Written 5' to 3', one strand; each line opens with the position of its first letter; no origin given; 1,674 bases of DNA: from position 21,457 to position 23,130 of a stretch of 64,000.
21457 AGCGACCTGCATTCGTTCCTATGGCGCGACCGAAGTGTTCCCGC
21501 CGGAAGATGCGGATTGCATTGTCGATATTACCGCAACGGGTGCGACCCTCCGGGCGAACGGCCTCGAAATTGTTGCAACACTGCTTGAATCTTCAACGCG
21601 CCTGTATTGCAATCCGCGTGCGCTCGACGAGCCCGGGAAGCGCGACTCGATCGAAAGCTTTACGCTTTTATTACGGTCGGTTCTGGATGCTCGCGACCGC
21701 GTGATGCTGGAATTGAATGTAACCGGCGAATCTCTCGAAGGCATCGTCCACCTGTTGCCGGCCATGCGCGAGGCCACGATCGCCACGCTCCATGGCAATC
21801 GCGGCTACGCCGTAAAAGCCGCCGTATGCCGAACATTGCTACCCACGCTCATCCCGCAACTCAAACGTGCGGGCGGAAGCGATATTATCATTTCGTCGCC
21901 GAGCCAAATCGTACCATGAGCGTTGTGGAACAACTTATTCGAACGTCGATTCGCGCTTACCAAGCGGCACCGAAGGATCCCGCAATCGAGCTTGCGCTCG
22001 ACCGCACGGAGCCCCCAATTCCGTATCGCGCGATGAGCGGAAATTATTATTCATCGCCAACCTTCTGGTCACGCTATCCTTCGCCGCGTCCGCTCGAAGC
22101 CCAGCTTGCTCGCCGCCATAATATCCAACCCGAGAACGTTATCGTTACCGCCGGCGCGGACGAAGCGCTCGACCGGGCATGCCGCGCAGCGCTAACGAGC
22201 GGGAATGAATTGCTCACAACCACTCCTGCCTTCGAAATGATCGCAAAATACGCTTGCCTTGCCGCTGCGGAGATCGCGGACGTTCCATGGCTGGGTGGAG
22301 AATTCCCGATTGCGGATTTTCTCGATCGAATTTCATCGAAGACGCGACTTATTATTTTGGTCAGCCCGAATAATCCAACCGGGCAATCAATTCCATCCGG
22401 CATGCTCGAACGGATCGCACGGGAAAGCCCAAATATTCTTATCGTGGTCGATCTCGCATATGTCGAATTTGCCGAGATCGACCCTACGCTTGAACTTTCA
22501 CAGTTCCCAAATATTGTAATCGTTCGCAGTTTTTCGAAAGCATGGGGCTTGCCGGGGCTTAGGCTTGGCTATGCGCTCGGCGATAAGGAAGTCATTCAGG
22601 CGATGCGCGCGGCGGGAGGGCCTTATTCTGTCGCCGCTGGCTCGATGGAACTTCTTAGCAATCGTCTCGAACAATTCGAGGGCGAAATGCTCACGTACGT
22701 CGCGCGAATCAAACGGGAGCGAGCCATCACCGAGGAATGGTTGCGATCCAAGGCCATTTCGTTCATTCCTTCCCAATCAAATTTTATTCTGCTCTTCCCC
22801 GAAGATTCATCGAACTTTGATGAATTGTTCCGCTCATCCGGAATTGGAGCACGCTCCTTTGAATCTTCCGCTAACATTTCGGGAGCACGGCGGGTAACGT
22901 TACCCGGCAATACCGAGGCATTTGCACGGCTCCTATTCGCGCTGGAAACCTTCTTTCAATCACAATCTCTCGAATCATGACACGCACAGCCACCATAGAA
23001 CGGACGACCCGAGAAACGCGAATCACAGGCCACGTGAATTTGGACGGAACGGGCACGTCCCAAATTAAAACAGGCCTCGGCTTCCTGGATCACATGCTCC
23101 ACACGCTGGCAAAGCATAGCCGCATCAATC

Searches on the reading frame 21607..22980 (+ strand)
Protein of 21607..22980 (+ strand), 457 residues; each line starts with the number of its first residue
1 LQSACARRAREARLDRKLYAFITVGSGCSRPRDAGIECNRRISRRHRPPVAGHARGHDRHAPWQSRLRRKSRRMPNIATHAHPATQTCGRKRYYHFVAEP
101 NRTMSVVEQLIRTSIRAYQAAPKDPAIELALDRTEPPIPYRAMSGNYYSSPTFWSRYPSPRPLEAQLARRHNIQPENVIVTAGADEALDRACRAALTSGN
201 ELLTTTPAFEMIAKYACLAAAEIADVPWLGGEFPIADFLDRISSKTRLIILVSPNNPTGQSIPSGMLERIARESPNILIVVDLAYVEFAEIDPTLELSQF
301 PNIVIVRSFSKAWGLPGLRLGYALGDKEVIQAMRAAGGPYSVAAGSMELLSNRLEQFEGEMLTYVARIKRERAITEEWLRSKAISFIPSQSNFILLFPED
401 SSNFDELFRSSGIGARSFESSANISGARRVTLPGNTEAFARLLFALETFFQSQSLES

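Call 45: search_protein_families(library=pfam, proteins=[window:21607-22980:+], max_evalue=0.0001)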
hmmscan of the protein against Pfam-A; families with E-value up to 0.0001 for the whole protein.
window:21607-22980:+ (457 aa): 1 family
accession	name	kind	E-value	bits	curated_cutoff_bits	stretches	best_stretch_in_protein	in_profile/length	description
PF00155.27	Aminotran_1_2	-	5.8e-40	138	19.7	1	162-409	46-324/361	Aminotransferase class I and II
